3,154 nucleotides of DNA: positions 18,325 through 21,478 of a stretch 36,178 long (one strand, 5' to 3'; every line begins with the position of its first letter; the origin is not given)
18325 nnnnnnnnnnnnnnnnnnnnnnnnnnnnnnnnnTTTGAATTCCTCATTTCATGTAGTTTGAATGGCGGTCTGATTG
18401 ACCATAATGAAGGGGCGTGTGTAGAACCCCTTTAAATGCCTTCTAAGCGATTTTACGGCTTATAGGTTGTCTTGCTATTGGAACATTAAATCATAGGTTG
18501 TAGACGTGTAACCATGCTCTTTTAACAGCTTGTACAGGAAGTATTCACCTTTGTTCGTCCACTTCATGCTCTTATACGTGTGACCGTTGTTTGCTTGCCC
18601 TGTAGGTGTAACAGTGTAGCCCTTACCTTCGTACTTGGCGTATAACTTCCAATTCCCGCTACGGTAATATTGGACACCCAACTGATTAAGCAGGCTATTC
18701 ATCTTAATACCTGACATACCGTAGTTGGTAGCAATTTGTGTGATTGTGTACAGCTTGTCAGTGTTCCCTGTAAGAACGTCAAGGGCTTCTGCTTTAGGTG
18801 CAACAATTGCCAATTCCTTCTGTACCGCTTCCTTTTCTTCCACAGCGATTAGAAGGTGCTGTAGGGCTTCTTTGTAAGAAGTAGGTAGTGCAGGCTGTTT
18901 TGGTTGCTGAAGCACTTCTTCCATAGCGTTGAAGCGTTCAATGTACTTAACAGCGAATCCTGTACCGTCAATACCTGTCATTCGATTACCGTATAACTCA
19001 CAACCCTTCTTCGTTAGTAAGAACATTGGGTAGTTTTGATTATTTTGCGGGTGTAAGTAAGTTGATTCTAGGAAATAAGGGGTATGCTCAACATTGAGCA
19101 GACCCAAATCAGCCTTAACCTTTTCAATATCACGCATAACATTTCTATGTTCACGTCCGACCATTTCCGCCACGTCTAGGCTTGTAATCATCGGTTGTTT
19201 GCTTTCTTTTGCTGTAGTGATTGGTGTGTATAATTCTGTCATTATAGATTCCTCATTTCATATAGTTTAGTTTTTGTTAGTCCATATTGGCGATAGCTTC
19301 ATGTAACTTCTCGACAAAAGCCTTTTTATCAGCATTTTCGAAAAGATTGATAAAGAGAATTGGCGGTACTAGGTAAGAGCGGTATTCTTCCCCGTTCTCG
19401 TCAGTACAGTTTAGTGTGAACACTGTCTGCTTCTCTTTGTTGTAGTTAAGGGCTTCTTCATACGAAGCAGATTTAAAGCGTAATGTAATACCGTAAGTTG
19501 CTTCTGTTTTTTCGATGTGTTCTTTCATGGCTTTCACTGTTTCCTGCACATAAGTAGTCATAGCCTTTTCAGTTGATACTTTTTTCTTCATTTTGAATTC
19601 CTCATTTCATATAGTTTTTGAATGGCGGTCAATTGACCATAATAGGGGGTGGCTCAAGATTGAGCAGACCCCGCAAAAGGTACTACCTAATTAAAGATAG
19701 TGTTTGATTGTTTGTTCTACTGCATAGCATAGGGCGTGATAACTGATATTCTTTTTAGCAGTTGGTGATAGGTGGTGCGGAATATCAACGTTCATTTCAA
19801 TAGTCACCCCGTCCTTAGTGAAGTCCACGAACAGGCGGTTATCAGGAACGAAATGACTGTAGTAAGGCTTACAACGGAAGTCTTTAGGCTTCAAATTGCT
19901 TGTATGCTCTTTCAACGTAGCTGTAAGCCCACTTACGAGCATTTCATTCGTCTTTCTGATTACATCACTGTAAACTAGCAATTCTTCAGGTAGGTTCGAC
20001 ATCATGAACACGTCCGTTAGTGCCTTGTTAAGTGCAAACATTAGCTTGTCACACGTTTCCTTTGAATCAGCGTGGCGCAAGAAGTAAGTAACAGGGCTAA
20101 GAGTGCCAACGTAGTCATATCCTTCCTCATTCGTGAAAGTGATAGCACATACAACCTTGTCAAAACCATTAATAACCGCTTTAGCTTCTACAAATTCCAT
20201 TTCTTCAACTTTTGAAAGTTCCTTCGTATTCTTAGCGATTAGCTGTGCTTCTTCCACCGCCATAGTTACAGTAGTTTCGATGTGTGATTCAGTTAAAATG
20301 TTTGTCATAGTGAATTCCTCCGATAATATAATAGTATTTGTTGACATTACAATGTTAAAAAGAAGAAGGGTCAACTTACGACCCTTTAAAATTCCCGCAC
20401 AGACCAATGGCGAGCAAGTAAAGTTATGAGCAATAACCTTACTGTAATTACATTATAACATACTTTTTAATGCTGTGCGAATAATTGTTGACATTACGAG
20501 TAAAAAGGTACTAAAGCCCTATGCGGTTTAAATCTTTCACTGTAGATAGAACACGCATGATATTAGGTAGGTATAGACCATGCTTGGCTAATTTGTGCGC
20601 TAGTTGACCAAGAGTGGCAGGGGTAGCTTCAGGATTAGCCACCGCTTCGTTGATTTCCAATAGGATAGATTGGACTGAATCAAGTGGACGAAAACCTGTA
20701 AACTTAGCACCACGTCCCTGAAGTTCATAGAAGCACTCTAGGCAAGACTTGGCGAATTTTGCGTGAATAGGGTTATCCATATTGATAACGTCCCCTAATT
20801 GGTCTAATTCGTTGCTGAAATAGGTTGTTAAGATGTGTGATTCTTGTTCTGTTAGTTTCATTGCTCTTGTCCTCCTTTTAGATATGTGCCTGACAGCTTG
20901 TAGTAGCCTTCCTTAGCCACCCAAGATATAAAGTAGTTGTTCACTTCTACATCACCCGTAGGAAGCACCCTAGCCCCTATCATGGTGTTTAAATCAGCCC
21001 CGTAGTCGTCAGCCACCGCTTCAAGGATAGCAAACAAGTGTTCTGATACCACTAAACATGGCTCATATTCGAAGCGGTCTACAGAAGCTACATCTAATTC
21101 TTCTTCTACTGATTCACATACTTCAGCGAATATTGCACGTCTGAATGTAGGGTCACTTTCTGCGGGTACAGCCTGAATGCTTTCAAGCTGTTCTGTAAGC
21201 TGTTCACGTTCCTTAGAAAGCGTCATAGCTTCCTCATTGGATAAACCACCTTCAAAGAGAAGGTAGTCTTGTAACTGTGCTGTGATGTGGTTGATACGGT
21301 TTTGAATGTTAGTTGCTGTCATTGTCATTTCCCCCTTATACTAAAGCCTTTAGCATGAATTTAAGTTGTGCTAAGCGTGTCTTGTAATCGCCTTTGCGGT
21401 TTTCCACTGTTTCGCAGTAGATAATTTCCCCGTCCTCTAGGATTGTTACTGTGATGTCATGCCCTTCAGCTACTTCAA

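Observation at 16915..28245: A 65-bp late regulatory cassette is duplicated in inverted orientation, co-wiring the late operon with a convergent holin-like gene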

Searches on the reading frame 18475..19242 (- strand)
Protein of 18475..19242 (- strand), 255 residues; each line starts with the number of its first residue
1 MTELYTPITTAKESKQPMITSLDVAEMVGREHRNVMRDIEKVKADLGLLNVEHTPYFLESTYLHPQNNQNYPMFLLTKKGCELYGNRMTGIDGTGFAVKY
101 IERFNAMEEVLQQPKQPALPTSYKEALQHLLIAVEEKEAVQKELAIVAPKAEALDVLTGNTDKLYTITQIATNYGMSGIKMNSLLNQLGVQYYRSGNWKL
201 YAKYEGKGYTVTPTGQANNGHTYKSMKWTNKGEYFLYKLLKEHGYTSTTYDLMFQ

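Call 6: search_protein_families(library=pfam, proteins=[window:18475-19242:-], max_evalue=0.01)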
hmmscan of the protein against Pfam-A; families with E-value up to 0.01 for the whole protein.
window:18475-19242:- (255 aa): 2 families
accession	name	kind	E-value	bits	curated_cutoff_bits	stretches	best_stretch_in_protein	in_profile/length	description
PF09669.15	Phage_pRha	-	5e-24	85.1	29.9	1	19-109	1-91/91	Phage regulatory protein Rha (Phage_pRha)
PF03374.19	ANT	-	1e-22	81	25.3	1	141-242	1-107/108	Phage antirepressor protein KilAC domain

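Call 7: search_protein_families(library=phrogs, proteins=[window:18475-19242:-], max_evalue=0.01)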
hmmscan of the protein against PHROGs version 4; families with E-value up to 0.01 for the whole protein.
window:18475-19242:- (255 aa): 14 families
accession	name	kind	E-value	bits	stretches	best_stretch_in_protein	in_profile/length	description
phrog_63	-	transcription regulation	3.5e-57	195.7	1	10-247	124-363/431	anti-repressor Ant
phrog_373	-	transcription regulation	6.6e-31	108.9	1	14-141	95-218/373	anti-repressor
phrog_130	-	transcription regulation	6.2e-22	79.3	1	115-246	270-414/480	anti-repressor Ant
phrog_1726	-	transcription regulation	5.2e-20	73.4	1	11-191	10-219/264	anti-repressor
phrog_518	-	transcription regulation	7.5e-17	62.7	1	14-119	19-119/268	Rha-like transcriptional regulator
phrog_2657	-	transcription regulation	4.1e-15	56.8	1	11-113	16-116/243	transcriptional regulator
phrog_25289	-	unknown function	6.8e-13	49.7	1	181-242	1-66/79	-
phrog_10324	-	transcription regulation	1.9e-11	45.2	1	18-116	5-100/205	anti-repressor Ant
phrog_995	-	transcription regulation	3e-10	41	1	18-122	120-219/307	transcriptional regulator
phrog_4936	-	transcription regulation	4.2e-10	41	1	8-146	4-158/257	transcriptional regulator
phrog_18886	-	unknown function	8.1e-09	36.3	1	16-115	16-114/269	-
phrog_8235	-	transcription regulation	0.00018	22.2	1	14-84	8-82/219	anti-repressor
phrog_821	-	transcription regulation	0.00036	21.1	1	16-118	161-258/324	transcriptional regulator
phrog_15709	-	unknown function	0.0031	18.2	1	18-42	11-35/59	-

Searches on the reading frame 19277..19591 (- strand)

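Call 71: search_protein_families(library=pfam, proteins=[window:19277-19591:-], max_evalue=0.1)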
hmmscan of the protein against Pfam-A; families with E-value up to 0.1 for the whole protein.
window:19277-19591:- (104 aa): 3 families
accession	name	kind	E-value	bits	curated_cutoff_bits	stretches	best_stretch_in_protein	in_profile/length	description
PF01361.26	Tautomerase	-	0.017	15.5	22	0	77-101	1-28/60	Tautomerase enzyme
PF14173.11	ComGG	-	0.022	15.6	25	1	13-73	19-80/95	ComG operon protein 7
PF01323.26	DSBA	-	0.044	14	25.6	1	11-45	52-83/191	DSBA-like thioredoxin domain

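Call 72: search_protein_families(library=phrogs, proteins=[window:19277-19591:-], max_evalue=0.01)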
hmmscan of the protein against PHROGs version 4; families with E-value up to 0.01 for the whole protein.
window:19277-19591:- (104 aa): 0 families

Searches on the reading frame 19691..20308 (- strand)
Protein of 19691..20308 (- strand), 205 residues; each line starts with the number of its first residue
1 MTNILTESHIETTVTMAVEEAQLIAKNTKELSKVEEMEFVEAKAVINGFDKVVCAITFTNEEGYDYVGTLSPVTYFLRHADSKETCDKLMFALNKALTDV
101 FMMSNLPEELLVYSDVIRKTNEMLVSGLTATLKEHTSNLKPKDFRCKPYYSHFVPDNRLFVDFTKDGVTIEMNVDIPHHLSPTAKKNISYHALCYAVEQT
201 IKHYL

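Call 71: search_protein_families(library=pfam, proteins=[window:19691-20308:-], max_evalue=0.1)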
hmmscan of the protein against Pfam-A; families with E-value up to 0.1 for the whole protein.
window:19691-20308:- (205 aa): 1 family
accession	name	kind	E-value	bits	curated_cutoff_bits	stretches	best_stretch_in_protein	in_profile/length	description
PF17908.6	APAF1_C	-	0.0027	18.1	22.8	1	44-142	7-106/135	APAF-1 helical domain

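Call 72: search_protein_families(library=phrogs, proteins=[window:19691-20308:-], max_evalue=0.01)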
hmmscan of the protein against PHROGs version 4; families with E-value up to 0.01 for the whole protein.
window:19691-20308:- (205 aa): 0 families

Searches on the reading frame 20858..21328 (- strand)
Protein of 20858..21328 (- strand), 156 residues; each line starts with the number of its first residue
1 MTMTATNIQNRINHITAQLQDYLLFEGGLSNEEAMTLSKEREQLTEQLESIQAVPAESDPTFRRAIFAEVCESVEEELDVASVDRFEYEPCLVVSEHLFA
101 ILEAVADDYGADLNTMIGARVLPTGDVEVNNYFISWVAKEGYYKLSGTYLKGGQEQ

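Call 71: search_protein_families(library=pfam, proteins=[window:20858-21328:-], max_evalue=0.1)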
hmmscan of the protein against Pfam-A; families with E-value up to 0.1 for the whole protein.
window:20858-21328:- (156 aa): 0 families

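Call 72: search_protein_families(library=phrogs, proteins=[window:20858-21328:-], max_evalue=0.01)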
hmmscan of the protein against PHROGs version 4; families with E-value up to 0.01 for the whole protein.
window:20858-21328:- (156 aa): 1 family
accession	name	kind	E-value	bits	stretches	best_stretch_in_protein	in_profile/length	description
phrog_463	-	transcription regulation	0.0033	18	1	7-85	135-212/250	anti-repressor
